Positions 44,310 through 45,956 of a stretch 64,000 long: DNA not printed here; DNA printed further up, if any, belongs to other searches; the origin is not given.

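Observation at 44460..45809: HMG-CoA-reductase-fold protein with the catalytic machinery replaced and a Zn-ribbon inserted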

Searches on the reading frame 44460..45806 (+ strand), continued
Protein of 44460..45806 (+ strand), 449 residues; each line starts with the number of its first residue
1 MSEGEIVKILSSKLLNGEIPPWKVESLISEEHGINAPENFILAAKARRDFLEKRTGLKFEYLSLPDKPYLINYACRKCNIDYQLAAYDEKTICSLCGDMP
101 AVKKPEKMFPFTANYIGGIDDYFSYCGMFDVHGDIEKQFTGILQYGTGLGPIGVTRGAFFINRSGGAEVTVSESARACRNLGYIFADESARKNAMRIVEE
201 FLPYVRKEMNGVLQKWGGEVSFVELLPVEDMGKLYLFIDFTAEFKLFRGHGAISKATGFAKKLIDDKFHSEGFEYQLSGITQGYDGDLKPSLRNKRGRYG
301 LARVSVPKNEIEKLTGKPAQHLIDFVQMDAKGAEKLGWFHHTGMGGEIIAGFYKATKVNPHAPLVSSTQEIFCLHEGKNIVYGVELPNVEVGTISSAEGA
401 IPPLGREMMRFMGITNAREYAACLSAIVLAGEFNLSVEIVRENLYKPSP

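Call 10: search_solved_structures(query=A1, max_evalue=0.01, show_alignments=4)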
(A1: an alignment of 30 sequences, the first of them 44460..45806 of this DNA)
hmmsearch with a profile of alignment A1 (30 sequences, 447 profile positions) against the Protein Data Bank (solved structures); distinct sequences matched with E-value up to 0.01: 6.
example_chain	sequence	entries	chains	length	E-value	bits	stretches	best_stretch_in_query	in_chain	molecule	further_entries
6hr7_A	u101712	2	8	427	3.8e-17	65.4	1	103-436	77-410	HMG-CoA reductase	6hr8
8ecg_A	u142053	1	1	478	7.7e-09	38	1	236-445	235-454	3-hydroxy-3-methylglutaryl-coenzyme A reductase 1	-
7uli_AAA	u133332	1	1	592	1.4e-08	37.2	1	236-445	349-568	3-hydroxy-3-methylglutaryl-coenzyme A reductase 1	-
2q1l_A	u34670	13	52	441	1.9e-08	36.7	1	232-444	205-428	3-hydroxy-3-methylglutaryl-coenzyme A reductase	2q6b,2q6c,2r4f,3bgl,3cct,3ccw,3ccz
1dq8_A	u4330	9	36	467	2.3e-08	36.5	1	232-444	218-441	PROTEIN (HMG-COA REDUCTASE) | HMG-COA REDUCTASE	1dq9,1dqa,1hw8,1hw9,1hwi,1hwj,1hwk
8pkn_A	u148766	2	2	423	4.3e-08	35.6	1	232-436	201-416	3-hydroxy-3-methylglutaryl-coenzyme A reductase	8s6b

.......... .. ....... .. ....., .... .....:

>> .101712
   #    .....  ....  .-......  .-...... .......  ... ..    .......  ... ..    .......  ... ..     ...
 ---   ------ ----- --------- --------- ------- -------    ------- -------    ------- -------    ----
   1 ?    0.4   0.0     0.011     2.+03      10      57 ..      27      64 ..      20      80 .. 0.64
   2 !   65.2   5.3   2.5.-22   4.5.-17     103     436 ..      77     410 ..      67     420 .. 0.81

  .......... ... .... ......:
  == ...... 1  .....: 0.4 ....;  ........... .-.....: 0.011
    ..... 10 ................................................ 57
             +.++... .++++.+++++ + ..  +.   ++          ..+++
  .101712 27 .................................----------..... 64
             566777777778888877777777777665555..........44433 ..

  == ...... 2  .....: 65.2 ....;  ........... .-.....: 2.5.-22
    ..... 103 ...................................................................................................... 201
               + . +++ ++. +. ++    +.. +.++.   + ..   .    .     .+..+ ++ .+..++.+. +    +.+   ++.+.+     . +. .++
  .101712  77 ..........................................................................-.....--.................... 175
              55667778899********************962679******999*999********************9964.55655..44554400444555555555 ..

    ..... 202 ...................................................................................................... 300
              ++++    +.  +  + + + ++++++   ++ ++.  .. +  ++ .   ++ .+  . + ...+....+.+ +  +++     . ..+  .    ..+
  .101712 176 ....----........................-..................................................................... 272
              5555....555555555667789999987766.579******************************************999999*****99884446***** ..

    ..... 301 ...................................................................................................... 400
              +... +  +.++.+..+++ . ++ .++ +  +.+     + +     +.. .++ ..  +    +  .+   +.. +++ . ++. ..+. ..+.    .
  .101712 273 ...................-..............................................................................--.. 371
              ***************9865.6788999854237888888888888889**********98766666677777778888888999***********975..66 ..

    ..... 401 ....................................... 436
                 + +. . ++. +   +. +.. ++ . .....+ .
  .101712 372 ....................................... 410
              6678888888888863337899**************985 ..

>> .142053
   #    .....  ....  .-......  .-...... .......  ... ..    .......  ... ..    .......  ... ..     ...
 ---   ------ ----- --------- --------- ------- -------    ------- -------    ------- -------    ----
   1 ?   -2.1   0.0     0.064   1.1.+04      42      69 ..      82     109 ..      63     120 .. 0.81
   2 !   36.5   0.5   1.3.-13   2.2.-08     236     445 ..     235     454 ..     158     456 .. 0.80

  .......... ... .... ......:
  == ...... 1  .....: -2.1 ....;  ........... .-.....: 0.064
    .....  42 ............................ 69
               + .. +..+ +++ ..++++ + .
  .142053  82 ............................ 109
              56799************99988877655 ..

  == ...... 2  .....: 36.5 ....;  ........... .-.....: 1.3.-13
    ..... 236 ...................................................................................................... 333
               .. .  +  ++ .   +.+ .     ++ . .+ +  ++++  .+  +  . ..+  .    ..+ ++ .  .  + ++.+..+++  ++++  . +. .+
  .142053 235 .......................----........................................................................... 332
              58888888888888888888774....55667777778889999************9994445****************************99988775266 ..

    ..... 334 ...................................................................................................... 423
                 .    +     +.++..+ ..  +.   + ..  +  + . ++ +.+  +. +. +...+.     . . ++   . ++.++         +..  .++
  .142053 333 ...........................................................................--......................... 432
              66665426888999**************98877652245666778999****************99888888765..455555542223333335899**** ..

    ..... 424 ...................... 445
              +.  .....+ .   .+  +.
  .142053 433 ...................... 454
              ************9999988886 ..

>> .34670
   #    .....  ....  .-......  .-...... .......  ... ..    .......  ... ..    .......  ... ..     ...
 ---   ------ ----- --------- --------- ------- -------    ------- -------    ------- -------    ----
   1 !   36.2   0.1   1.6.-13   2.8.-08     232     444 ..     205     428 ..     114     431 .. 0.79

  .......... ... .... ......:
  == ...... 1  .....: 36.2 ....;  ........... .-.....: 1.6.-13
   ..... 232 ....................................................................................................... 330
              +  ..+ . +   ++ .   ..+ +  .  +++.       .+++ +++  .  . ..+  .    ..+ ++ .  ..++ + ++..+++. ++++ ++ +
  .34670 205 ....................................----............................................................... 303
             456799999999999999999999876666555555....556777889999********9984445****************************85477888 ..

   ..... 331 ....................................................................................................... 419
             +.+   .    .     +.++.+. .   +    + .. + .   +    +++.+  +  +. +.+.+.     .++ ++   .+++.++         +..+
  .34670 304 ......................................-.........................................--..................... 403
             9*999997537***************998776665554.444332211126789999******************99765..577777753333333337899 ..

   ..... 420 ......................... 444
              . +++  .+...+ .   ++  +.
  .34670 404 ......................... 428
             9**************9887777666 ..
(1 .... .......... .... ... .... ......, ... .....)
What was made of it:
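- On HMG-CoA reductase superfamily (Pfam PF00368, fold level): Profile vs 6HR7 E=3.8e-17 (call 10).
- Checked: Family profile vs PDB 6HR7 E=3.8e-17 over residues 103-436 (call 10).
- Tried and rejected: The family profile was needed (call 10).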

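Call 12: find_encoding_contigs(protein=P0095, flank=10000, max_places=2)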
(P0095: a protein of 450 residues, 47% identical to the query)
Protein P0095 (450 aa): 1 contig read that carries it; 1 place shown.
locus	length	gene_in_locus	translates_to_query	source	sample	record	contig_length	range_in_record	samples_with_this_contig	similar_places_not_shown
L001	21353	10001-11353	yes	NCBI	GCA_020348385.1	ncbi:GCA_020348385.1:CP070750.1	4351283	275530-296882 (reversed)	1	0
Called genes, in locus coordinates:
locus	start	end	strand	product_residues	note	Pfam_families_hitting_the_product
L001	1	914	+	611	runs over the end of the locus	PF00474:SSF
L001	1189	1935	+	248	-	PF03009:GDPD, PF13653:GDPD_2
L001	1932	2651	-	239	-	PF02463:SMC_N (faint), PF00005:ABC_tran, PF13304:AAA_21 (faint)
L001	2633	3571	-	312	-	PF00005:ABC_tran, PF08352:oligo_HPY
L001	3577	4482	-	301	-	PF12911:OppC_N (weak), PF00528:BPD_transp_1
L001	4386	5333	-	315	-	PF19300:BPD_transp_1_N, PF00528:BPD_transp_1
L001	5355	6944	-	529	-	PF00496:SBP_bac_5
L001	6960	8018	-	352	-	PF00288:GHMP_kinases_N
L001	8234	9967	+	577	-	-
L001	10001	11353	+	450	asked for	PF00368:HMG-CoA_red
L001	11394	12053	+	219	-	PF00027:cNMP_binding, PF13545:HTH_Crp_2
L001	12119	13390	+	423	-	PF01075:Glyco_transf_9 (weak)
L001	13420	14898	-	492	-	PF00884:Sulfatase, PF01663:Phosphodiest, PF02995:DUF229 (weak), PF16347:SGSH_C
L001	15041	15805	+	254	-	PF00037:Fer4 (faint), PF12797:Fer4_2 (faint), PF12837:Fer4_6, PF13237:Fer4_10, PF14697:Fer4_21 (weak), PF12838:Fer4_7, PF13187:Fer4_9 (weak), PF27217:AF_0155, +1 more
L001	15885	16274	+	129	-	-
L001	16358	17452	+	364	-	PF17170:DUF5128 (weak)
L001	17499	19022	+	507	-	PF00149:Metallophos (weak), PF02872:5_nucleotid_C, PF21953:NadN_nucleosid_C (faint)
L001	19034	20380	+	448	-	PF05195:AMP_N, PF00557:Peptidase_M24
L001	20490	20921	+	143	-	PF00254:FKBP_C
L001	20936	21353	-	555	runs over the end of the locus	PF02652:Lactate_perm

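Call 13: find_encoding_contigs(protein=P0004, flank=10000, max_places=2)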
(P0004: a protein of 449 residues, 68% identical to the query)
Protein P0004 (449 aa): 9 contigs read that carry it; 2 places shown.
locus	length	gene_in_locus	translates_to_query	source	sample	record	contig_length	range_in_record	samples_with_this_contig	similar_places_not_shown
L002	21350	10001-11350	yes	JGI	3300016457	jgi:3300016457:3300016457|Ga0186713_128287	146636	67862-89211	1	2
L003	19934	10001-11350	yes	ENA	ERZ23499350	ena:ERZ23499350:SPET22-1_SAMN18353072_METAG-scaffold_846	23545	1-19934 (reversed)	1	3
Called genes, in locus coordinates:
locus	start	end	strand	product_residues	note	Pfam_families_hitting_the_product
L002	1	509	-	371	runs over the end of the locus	PF13529:Peptidase_C39_2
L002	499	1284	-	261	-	PF18348:SH3_16 (weak), PF00877:NLPC_P60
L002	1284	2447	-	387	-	PF01168:Ala_racemase_N, PF00842:Ala_racemase_C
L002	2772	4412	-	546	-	PF00595:PDZ, PF13180:PDZ_2, PF17820:PDZ_6, PF03572:Peptidase_S41, PF28547:CHD_PDZ-protease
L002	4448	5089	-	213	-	PF02223:Thymidylate_kin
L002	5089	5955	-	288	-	PF00892:EamA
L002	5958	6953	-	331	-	PF07885:Ion_trans_2, PF02254:TrkA_N, PF02080:TrkA_C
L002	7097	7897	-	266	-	PF03009:GDPD, PF13653:GDPD_2 (weak)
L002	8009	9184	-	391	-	PF01658:Inos-1-P_synth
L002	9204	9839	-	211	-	PF01066:CDP-OH_P_transf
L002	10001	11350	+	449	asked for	PF00368:HMG-CoA_red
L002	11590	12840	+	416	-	PF05697:Trigger_N, PF00254:FKBP_C (faint), PF05698:Trigger_C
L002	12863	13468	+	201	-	PF00574:CLP_protease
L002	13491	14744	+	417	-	PF06689:zf-C4_ClpX, PF05496:RuvB_N (weak), PF01078:Mg_chelatase (faint), PF00004:AAA, PF07724:AAA_2, PF07728:AAA_5 (weak), PF13401:AAA_22 (faint), PF10431:ClpB_D2-small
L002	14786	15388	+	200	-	PF03193:RsgA_GTPase (weak), PF01926:MMR_HSR1, PF02421:FeoB_N, PF09439:SRPRB (faint)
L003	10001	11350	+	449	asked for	PF00368:HMG-CoA_red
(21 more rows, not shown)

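Call 14: find_encoding_contigs(protein=P0010, flank=10000, max_places=2)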
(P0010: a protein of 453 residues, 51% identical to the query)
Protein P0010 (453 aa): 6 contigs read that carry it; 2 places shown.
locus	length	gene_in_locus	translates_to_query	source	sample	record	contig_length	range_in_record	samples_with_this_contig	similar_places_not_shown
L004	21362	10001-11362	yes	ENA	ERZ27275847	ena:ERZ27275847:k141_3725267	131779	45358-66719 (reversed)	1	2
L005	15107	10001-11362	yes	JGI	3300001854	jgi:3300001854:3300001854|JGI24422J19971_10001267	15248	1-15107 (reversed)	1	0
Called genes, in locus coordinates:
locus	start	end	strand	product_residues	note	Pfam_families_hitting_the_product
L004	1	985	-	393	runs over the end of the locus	PF03372:Exo_endo_phos, PF19580:Exo_endo_phos_3 (weak), PF18962:Por_Secre_tail (weak)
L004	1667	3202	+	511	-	PF13541:ChlI, PF00158:Sigma54_activat (faint), PF01078:Mg_chelatase, PF07728:AAA_5, PF00493:MCM (weak), PF13335:Mg_chelatase_C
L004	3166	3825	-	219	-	-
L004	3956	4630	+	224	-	PF00881:Nitroreductase, PF14512:TM1586_NiRdase (faint)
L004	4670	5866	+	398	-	PF02771:Acyl-CoA_dh_N, PF22924:ACOX_C_alpha1 (faint), PF02770:Acyl-CoA_dh_M, PF00441:Acyl-CoA_dh_1, PF08028:Acyl-CoA_dh_2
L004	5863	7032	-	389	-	PF12679:ABC2_membrane_2, PF12698:ABC2_membrane_3, PF01061:ABC2_membrane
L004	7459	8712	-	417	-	PF12679:ABC2_membrane_2, PF12698:ABC2_membrane_3, PF01061:ABC2_membrane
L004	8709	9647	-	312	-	PF00005:ABC_tran, PF13304:AAA_21, PF13732:DrrA1-3_C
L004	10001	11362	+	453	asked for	PF00368:HMG-CoA_red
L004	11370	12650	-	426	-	PF07244:POTRA, PF01103:Omp85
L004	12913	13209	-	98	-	-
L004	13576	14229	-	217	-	PF00730:HhH-GPD, PF00633:HHH (weak)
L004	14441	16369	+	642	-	PF13428:TPR_14 (faint), PF13174:TPR_6 (faint), PF13431:TPR_17 (faint), PF13432:TPR_16 (faint), PF00515:TPR_1 (faint), PF07719:TPR_2 (faint), PF13181:TPR_8 (faint), PF13414:TPR_11 (faint), +3 more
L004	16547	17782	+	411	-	PF22148:Fervidolysin_NPro-like, PF00082:Peptidase_S8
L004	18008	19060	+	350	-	PF01368:DHH, PF02272:DHHA1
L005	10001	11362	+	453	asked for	PF00368:HMG-CoA_red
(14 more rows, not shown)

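Call 15: search_protein_representatives(protein=window:44460-45806:+)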
Query: 449 residues. Proteins with E-value up to 0.001 (for the whole library): 60; up to 1e-10: 40; up to 1e-30: 15. The best 60 are listed.
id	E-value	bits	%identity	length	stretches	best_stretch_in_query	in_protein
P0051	1.9e-133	462.0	50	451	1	12-446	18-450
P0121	5.6e-110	384.7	44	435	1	13-447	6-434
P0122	9.0e-108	377.4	42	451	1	6-445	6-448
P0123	1.6e-99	350.2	46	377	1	3-361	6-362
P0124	9.6e-82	291.6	50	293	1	154-445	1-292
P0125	1.8e-71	257.8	43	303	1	9-298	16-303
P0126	1.0e-66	242.1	48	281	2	242-391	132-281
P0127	2.2e-62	227.8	42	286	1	170-447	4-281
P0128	1.4e-55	205.4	41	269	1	183-446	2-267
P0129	8.9e-45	169.8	52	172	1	280-447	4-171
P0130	5.7e-44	167.1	48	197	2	6-135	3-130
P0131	2.3e-43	165.2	45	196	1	2-168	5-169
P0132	1.2e-37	146.3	50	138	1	315-447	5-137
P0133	1.1e-36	143.2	40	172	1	3-165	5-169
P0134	2.2e-34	135.6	47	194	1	260-410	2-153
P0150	4.7e-14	68.5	29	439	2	113-438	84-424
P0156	2.7e-12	62.7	29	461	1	147-417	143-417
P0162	1.2e-09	54.0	27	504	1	162-395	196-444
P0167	8.0e-08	48.0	30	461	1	157-415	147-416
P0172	2.3e-05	39.9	30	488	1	224-437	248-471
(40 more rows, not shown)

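Call 16: find_encoding_contigs(protein=P0101, flank=10000, max_places=1)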
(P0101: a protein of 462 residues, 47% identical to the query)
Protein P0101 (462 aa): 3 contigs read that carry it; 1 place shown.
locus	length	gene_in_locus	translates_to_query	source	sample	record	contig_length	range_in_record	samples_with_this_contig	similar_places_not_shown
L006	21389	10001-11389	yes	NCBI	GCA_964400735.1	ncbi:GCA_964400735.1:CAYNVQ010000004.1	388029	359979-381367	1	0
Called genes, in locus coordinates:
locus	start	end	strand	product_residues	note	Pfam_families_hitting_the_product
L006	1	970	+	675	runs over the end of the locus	PF26550:Tricorn_2nd, PF00930:DPPIV_N (weak), PF26549:Tricorn_N, PF07676:PD40, PF00930:DPPIV_N, PF26549:Tricorn_N, PF20434:BD-FAE, PF00326:Peptidase_S9, +4 more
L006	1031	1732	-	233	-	PF00005:ABC_tran, PF13304:AAA_21 (weak)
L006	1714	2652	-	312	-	PF00005:ABC_tran, PF08352:oligo_HPY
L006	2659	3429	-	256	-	PF00528:BPD_transp_1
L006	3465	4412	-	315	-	PF19300:BPD_transp_1_N, PF00528:BPD_transp_1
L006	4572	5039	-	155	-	-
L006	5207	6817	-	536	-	PF00496:SBP_bac_5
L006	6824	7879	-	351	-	PF00288:GHMP_kinases_N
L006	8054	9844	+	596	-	-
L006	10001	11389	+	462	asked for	PF00368:HMG-CoA_red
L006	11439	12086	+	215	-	PF00027:cNMP_binding, PF13545:HTH_Crp_2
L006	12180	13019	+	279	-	PF00037:Fer4 (weak), PF12837:Fer4_6, PF13237:Fer4_10, PF13459:Fer4_15 (faint), PF14697:Fer4_21 (weak), PF12838:Fer4_7, PF13187:Fer4_9 (weak), PF27217:AF_0155, +1 more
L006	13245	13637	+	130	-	-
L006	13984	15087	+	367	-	PF17170:DUF5128 (faint)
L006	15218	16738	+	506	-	PF00149:Metallophos (weak), PF02872:5_nucleotid_C, PF21953:NadN_nucleosid_C (weak)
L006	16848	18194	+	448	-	PF05195:AMP_N, PF00557:Peptidase_M24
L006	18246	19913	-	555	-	PF02652:Lactate_perm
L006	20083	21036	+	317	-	PF02567:PhzC-PhzF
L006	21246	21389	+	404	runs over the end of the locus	PF00144:Beta-lactamase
